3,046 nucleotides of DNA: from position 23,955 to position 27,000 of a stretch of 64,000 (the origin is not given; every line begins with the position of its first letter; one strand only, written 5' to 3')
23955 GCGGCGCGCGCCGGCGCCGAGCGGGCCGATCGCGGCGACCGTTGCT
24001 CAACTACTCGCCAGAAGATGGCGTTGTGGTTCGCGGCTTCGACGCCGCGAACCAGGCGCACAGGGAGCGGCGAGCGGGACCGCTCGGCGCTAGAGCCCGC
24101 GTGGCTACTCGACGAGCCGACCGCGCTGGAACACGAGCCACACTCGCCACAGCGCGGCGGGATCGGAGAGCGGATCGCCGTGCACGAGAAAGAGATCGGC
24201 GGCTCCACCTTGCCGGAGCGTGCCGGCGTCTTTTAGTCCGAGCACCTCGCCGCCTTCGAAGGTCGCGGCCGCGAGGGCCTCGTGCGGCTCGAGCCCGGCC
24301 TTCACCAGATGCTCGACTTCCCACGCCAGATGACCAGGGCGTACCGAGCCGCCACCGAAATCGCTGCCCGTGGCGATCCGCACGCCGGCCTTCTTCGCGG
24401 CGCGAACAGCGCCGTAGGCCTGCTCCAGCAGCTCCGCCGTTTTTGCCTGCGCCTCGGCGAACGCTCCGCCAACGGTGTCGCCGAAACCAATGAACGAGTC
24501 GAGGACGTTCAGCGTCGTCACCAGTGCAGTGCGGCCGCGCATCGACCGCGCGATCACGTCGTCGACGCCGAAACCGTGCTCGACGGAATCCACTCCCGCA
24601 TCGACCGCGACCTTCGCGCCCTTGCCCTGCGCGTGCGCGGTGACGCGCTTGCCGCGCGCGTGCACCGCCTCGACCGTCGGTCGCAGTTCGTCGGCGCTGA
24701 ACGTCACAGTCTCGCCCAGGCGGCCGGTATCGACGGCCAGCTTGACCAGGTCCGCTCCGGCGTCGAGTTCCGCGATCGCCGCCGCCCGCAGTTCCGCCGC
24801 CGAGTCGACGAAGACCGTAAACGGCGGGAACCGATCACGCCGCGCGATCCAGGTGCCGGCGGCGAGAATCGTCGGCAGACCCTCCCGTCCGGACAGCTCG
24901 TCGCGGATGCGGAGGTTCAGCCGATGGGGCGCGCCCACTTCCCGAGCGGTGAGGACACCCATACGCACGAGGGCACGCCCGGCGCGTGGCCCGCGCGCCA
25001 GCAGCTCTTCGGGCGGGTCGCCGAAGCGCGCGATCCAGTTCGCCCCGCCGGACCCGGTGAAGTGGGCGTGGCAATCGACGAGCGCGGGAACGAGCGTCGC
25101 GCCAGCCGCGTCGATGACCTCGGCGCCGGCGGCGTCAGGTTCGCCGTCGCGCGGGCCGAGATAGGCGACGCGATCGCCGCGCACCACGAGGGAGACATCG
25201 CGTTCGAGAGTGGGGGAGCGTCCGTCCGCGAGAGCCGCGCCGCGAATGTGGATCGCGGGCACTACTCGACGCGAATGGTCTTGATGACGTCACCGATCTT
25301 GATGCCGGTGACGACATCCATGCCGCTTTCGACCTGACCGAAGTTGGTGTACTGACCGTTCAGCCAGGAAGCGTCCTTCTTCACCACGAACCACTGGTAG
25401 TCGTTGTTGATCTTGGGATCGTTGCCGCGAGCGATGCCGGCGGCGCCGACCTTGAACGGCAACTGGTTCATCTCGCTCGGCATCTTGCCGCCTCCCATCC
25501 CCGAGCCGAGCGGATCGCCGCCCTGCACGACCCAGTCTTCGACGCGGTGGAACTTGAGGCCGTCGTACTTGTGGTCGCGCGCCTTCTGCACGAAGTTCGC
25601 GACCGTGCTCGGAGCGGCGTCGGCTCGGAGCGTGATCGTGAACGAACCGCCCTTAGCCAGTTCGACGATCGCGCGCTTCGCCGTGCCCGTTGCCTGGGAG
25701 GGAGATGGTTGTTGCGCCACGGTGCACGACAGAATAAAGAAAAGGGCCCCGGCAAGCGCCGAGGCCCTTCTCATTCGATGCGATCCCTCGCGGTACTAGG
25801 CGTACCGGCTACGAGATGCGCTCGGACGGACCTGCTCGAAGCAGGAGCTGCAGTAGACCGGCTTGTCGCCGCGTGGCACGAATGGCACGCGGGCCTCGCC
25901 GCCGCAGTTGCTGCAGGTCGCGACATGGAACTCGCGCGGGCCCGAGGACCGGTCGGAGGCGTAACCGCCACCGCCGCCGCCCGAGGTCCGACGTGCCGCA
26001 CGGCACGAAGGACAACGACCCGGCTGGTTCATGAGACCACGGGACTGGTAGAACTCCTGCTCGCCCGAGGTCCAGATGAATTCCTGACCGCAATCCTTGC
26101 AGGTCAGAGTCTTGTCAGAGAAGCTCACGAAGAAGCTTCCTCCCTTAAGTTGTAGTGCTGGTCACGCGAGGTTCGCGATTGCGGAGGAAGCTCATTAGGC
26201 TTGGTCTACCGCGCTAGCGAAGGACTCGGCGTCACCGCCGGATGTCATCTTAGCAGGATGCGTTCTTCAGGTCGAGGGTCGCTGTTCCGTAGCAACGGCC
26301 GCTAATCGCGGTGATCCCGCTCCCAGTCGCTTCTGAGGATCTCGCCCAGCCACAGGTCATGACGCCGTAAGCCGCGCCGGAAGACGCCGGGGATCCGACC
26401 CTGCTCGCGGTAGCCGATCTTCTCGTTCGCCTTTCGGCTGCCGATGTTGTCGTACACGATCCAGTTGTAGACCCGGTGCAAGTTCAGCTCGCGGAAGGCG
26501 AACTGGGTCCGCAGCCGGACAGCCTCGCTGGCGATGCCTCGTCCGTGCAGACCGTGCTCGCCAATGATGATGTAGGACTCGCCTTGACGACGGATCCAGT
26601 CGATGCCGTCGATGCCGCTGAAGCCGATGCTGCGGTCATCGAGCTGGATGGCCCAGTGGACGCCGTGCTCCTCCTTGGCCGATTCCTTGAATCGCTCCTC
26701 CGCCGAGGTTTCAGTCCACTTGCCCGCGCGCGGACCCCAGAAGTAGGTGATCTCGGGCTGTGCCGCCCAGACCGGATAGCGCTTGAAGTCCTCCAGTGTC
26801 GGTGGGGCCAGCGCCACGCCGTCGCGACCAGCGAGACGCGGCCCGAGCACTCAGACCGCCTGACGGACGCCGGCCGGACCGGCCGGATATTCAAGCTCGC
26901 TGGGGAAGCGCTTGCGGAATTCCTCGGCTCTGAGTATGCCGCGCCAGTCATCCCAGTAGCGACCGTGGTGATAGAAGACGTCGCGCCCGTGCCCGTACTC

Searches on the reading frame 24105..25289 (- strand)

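Call 67: search_protein_families(library=pfam, proteins=[window:24105-25289:-], max_evalue=0.00001)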
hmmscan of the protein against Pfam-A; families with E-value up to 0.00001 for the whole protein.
window:24105-25289:- (394 aa): 2 families
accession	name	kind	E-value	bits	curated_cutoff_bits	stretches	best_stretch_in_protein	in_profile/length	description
PF01979.26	Amidohydro_1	-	1.9e-28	100.2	25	1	65-393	1-345/345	Amidohydrolase family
PF07969.17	Amidohydro_3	-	6.1e-13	49.5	29.7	1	165-379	226-454/472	Amidohydrolase family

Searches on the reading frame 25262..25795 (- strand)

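Call 67: search_protein_families(library=pfam, proteins=[window:25262-25795:-], max_evalue=0.00001)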
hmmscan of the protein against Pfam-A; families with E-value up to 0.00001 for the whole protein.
window:25262-25795:- (177 aa): 1 family
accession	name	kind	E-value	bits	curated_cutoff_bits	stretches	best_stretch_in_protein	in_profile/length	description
PF00160.26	Pro_isomerase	-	7.1e-30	104.8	21.7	1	47-170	7-142/159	Cyclophilin type peptidyl-prolyl cis-trans isomerase/CLD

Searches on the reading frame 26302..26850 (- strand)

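Call 67: search_protein_families(library=pfam, proteins=[window:26302-26850:-], max_evalue=0.00001)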
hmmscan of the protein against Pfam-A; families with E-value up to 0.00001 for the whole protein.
window:26302-26850:- (182 aa): 3 families
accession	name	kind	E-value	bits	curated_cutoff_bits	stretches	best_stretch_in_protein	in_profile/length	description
PF13302.13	Acetyltransf_3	-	2.8e-21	77.1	25.4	1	14-148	4-138/138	Acetyltransferase (GNAT) domain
PF00583.31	Acetyltransf_1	-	4e-07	30.8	20.7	1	42-147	13-116/116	Acetyltransferase (GNAT) family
PF13420.13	Acetyltransf_4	-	4.4e-07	30.5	24.3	1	17-157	4-144/155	Acetyltransferase (GNAT) domain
